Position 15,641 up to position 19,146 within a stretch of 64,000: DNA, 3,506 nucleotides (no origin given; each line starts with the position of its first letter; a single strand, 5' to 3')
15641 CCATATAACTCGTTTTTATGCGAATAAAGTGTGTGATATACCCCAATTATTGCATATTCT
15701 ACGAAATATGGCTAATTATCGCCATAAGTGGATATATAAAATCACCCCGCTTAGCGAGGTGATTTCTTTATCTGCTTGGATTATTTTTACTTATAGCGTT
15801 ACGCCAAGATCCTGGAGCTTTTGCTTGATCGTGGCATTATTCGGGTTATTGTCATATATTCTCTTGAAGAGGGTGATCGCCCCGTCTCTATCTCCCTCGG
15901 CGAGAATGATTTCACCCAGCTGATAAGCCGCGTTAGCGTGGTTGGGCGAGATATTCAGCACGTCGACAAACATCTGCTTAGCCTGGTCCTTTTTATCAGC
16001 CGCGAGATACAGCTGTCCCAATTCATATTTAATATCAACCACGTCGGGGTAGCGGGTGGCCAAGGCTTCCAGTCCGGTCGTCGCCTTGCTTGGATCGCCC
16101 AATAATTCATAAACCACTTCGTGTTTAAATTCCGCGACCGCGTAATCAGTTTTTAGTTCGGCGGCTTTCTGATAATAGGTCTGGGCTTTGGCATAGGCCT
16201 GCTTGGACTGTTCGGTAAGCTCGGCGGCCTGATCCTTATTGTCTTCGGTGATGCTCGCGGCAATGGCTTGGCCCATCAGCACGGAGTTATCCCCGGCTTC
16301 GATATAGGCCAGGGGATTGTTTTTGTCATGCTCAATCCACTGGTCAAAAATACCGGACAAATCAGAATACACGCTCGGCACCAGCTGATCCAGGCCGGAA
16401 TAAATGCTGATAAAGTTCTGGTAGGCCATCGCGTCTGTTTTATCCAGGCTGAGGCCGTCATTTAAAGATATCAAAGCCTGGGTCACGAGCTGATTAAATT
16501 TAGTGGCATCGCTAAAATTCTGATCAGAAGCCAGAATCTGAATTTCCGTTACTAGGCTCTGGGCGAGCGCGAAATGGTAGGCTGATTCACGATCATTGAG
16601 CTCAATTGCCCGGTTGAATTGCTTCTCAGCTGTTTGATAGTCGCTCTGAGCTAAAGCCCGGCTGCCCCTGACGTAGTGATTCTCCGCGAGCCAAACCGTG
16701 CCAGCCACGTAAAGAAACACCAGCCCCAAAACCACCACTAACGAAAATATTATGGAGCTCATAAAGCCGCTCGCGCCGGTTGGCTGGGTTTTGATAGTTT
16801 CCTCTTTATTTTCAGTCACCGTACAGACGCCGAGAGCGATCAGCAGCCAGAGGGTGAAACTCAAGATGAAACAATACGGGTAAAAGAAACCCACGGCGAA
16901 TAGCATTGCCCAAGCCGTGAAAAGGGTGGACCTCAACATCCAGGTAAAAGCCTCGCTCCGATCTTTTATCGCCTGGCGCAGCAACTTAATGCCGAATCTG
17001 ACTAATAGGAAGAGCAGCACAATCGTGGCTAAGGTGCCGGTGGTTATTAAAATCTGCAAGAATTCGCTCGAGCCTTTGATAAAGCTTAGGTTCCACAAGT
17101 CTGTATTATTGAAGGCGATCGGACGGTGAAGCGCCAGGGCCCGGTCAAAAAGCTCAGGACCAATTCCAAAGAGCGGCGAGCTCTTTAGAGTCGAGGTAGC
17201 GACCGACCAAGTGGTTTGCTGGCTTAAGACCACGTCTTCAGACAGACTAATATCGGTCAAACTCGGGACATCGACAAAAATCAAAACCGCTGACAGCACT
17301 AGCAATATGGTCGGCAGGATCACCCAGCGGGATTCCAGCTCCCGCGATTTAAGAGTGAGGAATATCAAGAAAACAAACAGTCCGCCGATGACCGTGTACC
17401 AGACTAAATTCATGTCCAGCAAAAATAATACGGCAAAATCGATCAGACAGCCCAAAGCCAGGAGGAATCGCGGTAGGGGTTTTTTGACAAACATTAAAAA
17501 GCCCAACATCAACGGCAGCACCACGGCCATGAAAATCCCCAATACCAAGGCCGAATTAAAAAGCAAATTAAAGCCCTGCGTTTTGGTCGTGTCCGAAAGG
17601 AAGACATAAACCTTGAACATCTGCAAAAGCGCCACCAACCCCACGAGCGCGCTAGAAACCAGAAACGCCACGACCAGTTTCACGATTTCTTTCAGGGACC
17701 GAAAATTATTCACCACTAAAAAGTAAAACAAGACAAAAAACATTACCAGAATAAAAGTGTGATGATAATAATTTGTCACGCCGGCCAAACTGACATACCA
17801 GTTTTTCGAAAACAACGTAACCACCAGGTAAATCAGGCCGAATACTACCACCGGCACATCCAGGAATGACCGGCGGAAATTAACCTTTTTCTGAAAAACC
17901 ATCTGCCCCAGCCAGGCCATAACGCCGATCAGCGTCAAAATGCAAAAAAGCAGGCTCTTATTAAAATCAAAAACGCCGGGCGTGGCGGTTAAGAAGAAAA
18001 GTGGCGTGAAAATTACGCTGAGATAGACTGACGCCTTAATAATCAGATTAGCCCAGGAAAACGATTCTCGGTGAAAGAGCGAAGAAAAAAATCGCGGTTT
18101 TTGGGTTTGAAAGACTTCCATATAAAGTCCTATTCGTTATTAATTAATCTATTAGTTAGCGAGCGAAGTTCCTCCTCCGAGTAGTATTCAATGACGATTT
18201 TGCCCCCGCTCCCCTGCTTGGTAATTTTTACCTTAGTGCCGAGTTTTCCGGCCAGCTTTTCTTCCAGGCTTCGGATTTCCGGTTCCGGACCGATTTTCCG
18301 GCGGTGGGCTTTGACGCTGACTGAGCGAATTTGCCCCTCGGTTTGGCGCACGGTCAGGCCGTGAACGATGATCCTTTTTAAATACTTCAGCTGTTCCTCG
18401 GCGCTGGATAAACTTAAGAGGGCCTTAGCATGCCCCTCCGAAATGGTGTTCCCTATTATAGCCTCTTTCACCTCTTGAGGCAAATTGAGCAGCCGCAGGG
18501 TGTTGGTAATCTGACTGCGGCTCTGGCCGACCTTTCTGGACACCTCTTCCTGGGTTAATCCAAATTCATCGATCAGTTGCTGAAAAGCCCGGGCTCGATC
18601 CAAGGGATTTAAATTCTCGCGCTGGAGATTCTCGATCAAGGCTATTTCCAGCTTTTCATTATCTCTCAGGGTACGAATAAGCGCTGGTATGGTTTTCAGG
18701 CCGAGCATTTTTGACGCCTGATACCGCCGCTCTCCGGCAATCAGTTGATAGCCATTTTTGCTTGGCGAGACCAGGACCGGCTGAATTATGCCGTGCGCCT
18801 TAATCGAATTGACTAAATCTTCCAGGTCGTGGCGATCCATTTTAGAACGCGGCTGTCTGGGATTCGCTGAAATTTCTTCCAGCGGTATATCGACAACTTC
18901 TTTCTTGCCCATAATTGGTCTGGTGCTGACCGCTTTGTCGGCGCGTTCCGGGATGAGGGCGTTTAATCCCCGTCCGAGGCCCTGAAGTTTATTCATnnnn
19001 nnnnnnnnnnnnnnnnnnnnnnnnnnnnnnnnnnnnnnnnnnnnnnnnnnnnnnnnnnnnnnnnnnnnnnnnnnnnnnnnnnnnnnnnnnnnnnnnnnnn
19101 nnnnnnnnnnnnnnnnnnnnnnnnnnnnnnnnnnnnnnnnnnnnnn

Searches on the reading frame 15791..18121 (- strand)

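Call 13: search_protein_families(library=pfam, proteins=[window:15791-18121:-], max_evalue=0.001)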
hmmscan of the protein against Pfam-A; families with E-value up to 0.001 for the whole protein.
window:15791-18121:- (776 aa): 9 families
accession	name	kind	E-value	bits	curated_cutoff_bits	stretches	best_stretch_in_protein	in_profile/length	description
PF13428.12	TPR_14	-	3.2e-12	46.3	23.5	0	730-769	2-41/44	Tetratricopeptide repeat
PF07719.23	TPR_2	-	7.6e-11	41.7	27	0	479-510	1-32/34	Tetratricopeptide repeat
PF13432.12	TPR_16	-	2.4e-10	41.1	32.7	1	699-763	1-65/65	Tetratricopeptide repeat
PF14559.12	TPR_19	-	3.2e-10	40.6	25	2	712-767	8-63/68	Tetratricopeptide repeat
PF13174.12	TPR_6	-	3.4e-08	34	26.3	0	731-761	2-32/33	Tetratricopeptide repeat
PF13181.12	TPR_8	-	1.8e-07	31.2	25.7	0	696-728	2-34/34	Tetratricopeptide repeat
PF00515.34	TPR_1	-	7.3e-07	29.2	27.8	0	490-509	12-31/34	Tetratricopeptide repeat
PF13424.12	TPR_12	-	2.9e-06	27.8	30.1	0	490-523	14-48/77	Tetratricopeptide repeat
PF13431.12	TPR_17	-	7.8e-05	23.1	24.4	0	720-744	4-28/34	Tetratricopeptide repeat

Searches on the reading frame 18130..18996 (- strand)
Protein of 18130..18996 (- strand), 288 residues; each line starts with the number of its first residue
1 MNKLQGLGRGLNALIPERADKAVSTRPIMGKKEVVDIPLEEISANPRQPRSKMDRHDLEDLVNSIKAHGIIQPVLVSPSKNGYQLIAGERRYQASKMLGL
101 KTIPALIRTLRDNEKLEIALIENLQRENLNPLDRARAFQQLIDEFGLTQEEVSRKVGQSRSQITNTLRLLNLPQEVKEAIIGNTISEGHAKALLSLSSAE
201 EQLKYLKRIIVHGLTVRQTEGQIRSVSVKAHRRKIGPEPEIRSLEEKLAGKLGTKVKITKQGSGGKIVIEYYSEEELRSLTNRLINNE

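Call 13: search_protein_families(library=pfam, proteins=[window:18130-18996:-], max_evalue=0.001)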
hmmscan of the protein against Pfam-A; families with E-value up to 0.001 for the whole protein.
window:18130-18996:- (288 aa): 3 families
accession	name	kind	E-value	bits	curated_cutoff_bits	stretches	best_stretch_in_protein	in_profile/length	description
PF17762.8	HTH_ParB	-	1.9e-36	124.7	22.6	1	127-225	1-99/102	ParB HTH domain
PF02195.25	ParB_N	-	1.8e-33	114.9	26.3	1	33-125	2-95/95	ParB N-terminal domain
PF23552.2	ParB_C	-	1.1e-11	44.5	23.8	1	238-284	2-49/50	ParB dimerisation domain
